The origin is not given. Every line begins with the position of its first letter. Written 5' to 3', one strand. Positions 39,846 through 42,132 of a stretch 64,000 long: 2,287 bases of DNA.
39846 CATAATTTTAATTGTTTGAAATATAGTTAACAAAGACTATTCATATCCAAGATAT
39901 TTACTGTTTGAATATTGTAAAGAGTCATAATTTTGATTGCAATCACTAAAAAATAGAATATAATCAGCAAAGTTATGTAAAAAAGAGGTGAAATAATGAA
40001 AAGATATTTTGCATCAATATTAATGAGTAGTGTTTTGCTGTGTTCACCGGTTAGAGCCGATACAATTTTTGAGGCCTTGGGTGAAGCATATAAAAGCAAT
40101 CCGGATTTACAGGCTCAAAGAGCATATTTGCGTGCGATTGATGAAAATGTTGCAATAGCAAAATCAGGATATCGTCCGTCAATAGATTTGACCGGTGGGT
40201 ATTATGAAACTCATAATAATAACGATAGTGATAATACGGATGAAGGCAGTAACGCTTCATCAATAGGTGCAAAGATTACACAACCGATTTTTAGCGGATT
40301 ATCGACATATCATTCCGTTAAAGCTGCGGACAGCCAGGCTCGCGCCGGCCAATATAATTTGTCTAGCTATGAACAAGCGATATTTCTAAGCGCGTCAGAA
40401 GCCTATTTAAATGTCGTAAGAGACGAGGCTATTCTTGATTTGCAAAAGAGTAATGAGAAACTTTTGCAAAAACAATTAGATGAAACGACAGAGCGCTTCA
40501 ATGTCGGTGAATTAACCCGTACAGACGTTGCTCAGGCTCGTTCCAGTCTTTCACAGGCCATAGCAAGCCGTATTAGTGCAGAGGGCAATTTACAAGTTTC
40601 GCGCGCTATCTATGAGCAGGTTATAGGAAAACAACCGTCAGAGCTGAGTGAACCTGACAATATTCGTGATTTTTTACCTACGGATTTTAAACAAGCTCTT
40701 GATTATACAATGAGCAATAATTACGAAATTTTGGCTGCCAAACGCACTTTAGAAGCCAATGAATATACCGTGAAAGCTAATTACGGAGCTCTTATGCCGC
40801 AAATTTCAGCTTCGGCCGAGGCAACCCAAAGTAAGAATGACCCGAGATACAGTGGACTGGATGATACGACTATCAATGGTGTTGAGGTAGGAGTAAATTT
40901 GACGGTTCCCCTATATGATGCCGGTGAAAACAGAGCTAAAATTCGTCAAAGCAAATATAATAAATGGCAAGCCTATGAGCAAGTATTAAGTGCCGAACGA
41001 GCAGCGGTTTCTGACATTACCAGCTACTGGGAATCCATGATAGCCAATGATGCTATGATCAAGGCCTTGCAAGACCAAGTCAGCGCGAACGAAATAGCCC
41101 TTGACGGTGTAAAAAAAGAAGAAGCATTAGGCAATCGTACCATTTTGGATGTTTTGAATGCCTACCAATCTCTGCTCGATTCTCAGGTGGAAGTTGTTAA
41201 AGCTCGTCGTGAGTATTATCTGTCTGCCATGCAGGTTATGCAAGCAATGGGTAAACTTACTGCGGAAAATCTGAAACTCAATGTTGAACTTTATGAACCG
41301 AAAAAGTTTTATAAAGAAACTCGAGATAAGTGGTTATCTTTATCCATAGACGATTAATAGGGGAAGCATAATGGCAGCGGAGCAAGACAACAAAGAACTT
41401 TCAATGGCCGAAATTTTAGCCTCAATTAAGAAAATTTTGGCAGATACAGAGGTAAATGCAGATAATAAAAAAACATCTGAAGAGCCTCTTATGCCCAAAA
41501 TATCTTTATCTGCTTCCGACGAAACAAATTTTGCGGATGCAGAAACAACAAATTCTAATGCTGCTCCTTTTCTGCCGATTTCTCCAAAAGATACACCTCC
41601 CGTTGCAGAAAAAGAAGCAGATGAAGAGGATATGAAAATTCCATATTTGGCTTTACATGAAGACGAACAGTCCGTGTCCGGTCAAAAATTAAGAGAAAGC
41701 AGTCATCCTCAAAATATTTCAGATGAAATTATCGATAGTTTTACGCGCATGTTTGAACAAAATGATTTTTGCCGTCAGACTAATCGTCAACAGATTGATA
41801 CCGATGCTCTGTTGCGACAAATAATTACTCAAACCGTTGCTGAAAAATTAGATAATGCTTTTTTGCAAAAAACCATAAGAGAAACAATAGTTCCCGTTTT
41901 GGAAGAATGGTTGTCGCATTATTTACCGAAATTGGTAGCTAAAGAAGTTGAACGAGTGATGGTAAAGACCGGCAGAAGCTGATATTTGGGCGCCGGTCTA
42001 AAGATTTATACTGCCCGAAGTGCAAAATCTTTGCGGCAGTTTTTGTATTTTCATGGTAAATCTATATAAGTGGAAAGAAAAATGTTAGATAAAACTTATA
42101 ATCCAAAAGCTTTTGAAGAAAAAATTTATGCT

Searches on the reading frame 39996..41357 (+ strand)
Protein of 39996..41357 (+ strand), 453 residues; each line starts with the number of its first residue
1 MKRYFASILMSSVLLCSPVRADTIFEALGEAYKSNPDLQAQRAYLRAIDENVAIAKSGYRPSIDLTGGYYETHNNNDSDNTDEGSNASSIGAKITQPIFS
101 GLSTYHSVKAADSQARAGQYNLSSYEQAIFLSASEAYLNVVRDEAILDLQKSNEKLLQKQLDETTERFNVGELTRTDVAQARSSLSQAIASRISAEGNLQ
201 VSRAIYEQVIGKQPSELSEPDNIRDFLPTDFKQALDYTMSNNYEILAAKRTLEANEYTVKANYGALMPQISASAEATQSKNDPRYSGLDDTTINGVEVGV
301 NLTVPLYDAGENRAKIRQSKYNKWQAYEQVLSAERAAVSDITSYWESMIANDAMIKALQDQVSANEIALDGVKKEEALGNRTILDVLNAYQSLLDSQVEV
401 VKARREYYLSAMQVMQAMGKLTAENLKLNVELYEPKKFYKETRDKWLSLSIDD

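Call 10: search_protein_families(library=pfam, proteins=[window:39996-41357:+], max_evalue=0.001)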
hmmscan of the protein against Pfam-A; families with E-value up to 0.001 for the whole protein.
window:39996-41357:+ (453 aa): 1 family
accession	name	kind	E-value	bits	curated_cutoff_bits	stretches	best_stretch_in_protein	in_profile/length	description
PF02321.23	OEP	-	1.1e-64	218.1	22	2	26-211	3-187/187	Outer membrane efflux protein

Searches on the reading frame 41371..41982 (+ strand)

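Call 10: search_protein_families(library=pfam, proteins=[window:41371-41982:+], max_evalue=0.001)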
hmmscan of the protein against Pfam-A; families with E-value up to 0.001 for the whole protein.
window:41371-41982:+ (203 aa): 1 family
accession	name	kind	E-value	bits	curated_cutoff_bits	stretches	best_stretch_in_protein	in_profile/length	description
PF10691.14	DUF2497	-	0.00023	22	27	1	160-195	33-68/75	Protein of unknown function (DUF2497)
